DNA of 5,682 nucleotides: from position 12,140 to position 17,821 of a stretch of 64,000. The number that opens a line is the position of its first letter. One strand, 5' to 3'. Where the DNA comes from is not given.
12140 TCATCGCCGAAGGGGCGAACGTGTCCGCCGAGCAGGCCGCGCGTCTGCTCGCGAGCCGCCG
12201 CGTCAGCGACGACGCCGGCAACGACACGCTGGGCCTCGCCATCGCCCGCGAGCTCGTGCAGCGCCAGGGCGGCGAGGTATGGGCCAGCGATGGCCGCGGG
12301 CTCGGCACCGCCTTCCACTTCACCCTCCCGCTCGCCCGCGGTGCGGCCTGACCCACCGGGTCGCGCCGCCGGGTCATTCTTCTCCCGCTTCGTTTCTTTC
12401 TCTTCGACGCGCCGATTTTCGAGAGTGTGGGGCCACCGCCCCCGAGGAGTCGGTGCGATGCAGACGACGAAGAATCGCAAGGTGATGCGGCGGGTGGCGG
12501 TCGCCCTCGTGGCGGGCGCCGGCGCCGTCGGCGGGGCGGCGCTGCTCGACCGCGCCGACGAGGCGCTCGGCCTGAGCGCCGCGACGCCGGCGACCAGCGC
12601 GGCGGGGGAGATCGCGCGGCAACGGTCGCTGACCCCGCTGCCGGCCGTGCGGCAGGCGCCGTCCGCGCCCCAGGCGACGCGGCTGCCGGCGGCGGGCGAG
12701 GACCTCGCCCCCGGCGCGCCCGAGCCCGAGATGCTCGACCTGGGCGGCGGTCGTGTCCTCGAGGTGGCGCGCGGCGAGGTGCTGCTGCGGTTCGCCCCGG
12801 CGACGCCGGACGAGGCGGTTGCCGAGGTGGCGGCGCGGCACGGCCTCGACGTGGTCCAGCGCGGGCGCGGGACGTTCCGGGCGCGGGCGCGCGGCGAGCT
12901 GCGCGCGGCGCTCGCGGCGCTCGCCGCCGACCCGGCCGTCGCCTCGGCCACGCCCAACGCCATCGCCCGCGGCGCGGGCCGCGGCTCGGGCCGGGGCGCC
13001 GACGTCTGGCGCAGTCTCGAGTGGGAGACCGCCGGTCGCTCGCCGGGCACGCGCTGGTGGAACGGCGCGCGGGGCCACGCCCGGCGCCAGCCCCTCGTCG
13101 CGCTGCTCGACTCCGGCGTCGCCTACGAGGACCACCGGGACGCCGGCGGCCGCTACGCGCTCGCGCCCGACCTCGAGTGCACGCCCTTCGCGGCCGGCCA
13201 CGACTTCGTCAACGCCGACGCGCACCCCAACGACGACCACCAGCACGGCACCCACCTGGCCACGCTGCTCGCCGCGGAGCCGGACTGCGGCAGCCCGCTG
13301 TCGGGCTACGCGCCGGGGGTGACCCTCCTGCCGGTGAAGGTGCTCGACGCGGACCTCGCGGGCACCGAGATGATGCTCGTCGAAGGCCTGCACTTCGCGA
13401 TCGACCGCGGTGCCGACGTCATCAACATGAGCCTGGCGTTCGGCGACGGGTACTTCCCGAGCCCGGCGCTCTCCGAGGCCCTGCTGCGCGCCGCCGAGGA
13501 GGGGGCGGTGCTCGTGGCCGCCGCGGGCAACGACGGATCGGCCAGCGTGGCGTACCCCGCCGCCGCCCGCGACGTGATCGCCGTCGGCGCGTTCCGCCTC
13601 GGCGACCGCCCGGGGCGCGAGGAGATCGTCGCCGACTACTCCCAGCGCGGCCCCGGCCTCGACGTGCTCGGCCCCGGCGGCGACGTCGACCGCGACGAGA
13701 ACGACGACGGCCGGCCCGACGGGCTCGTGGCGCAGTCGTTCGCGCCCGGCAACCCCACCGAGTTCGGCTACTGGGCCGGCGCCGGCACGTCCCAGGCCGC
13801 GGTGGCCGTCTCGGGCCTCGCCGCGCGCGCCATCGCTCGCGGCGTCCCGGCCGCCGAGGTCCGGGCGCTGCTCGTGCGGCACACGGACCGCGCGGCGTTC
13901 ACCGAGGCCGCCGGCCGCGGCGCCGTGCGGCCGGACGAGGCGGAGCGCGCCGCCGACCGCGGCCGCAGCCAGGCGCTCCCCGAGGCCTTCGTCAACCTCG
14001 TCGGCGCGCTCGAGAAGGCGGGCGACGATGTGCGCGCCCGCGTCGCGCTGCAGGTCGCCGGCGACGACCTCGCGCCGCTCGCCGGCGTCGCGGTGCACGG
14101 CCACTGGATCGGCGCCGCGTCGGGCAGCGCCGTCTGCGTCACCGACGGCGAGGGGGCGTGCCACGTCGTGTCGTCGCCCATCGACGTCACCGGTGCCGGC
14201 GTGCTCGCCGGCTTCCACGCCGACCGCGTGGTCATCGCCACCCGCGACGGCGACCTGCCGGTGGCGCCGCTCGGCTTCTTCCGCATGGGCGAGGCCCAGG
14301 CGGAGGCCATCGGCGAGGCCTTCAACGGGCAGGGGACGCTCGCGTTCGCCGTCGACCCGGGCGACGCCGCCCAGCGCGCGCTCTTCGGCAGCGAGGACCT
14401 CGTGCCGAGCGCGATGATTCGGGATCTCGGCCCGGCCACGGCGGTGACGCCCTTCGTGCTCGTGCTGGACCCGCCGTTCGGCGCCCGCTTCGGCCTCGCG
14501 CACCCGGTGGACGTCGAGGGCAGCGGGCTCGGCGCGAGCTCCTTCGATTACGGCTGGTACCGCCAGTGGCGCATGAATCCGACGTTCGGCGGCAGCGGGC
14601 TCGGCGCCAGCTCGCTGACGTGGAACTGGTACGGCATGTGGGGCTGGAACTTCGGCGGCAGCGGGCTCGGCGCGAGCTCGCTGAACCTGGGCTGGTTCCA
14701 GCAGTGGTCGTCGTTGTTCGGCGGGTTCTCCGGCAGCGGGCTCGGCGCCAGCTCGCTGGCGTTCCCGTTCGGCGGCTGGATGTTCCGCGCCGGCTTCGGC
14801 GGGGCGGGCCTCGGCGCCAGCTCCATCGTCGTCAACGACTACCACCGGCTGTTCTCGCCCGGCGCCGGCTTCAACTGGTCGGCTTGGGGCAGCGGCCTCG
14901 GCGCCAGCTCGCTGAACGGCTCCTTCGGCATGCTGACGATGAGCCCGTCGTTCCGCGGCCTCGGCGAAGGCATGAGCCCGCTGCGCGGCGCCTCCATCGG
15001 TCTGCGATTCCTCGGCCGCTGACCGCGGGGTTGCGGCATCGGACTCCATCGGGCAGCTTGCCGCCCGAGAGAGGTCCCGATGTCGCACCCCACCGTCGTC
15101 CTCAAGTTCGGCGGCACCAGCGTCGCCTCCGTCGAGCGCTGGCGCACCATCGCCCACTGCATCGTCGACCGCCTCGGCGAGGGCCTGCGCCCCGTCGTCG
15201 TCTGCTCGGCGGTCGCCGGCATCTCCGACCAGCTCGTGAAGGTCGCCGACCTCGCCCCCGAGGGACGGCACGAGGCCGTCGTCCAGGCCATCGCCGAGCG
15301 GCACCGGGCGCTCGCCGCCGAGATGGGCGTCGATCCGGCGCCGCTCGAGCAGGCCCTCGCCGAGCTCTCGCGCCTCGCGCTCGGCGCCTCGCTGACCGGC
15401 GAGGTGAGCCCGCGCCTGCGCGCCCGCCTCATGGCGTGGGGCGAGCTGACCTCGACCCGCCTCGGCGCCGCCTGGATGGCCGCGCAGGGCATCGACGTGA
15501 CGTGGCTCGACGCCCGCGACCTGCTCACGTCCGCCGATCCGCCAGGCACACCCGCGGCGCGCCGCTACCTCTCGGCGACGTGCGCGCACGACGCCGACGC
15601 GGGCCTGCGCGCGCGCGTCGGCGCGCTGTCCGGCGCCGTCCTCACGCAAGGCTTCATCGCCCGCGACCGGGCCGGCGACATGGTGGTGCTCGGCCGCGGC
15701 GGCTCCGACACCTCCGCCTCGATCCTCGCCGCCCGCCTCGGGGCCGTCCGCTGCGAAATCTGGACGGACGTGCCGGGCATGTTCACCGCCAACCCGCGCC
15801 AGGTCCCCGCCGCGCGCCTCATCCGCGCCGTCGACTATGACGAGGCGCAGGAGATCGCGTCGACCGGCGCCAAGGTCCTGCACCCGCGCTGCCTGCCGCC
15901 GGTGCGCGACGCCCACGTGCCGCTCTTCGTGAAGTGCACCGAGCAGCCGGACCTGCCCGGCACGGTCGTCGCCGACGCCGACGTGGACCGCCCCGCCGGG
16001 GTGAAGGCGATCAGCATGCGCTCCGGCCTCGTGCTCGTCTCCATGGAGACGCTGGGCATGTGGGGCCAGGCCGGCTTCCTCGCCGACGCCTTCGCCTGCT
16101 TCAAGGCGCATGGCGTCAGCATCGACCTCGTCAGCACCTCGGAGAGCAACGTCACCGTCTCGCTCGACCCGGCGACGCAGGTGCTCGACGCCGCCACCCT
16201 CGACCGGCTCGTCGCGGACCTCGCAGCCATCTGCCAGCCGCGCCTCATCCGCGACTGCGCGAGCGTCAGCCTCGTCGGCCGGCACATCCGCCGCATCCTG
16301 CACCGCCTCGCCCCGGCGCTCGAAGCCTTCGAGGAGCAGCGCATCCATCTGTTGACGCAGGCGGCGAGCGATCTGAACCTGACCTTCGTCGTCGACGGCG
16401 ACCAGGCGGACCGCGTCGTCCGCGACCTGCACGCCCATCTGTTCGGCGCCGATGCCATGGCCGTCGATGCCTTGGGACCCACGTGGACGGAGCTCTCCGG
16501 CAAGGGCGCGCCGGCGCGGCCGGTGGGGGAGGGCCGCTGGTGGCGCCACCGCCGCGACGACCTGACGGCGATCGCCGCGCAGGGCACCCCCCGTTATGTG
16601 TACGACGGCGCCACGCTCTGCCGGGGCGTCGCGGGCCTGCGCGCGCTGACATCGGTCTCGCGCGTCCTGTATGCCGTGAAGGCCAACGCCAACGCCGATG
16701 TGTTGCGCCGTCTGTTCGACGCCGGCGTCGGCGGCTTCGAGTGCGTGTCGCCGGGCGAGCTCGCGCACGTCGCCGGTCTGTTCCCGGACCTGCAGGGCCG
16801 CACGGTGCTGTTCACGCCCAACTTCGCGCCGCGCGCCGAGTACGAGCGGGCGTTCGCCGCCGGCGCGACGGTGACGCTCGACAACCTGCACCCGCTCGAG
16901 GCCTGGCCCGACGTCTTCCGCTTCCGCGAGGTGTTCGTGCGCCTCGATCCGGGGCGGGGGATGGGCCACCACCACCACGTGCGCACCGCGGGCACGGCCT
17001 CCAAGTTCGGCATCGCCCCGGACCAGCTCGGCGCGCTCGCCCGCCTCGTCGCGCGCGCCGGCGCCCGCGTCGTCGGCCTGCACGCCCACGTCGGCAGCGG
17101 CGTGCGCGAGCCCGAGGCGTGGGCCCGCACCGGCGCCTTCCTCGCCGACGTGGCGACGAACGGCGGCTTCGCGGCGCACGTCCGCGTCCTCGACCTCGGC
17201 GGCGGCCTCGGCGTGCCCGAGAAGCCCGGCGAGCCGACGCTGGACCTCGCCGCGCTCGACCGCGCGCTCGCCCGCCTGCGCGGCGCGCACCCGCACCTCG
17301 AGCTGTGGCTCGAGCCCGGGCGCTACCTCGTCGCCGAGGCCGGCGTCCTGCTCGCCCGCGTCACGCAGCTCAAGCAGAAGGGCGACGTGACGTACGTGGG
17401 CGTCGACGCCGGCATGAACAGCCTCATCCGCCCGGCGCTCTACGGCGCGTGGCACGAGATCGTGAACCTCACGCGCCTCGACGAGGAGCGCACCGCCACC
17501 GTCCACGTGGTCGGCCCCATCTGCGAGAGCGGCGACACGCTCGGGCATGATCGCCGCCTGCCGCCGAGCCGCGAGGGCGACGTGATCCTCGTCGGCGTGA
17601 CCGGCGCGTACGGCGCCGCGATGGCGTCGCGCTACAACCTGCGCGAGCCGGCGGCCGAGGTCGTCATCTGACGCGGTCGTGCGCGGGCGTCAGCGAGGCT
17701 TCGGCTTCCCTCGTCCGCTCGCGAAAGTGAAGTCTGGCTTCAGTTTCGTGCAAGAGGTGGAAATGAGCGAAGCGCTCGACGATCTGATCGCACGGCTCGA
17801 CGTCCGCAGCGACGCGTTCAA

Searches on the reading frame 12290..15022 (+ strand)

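Call 47: search_protein_families(library=pfam, proteins=[window:12290-15022:+], max_evalue=0.001)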
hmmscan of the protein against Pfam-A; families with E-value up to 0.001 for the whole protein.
window:12290-15022:+ (910 aa): 1 family
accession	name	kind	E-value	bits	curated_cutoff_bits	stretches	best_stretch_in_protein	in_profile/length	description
PF00082.27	Peptidase_S8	-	2.6e-36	125.8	21.8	1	267-532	3-273/288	Subtilase family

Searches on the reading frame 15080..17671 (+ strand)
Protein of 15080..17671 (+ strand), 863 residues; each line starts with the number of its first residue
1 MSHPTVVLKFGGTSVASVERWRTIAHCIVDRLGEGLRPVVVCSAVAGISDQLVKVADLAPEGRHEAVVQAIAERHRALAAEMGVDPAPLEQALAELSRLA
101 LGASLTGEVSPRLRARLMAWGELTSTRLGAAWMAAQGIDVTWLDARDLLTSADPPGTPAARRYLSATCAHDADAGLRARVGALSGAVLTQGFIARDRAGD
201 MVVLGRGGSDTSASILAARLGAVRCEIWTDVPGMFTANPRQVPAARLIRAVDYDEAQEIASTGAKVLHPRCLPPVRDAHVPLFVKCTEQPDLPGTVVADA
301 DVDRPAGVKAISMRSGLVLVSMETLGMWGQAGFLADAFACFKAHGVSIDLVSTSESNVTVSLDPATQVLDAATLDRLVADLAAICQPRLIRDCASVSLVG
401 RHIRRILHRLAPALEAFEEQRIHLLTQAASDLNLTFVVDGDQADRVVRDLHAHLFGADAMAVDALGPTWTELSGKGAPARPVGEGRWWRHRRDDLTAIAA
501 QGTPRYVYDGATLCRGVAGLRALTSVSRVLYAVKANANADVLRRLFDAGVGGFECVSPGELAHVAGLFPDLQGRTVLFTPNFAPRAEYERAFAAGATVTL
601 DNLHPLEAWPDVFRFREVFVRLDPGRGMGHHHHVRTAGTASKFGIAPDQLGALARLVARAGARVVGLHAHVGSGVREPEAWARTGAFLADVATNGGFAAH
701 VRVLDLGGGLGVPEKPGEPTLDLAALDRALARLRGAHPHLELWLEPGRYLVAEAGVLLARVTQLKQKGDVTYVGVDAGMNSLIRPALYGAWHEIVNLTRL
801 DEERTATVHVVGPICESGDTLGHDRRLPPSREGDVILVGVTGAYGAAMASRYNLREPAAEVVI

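Call 47: search_protein_families(library=pfam, proteins=[window:15080-17671:+], max_evalue=0.001)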
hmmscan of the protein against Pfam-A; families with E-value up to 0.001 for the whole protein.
window:15080-17671:+ (863 aa): 4 families
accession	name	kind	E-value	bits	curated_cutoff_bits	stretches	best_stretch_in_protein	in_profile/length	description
PF00696.33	AA_kinase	-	2.4e-40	139.1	24.9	1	5-285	2-233/234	Amino acid kinase family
PF02784.22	Orn_Arg_deC_N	-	1e-33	117.2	23.4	1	527-752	18-247/247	Pyridoxal-dependent decarboxylase, pyridoxal binding domain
PF00278.28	Orn_DAP_Arg_deC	-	5.8e-25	87.8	23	1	506-840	2-93/95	Pyridoxal-dependent decarboxylase, C-terminal sheet domain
PF22468.2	ACT_9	-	1.5e-13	50.8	27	2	396-453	1-60/61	ACT domain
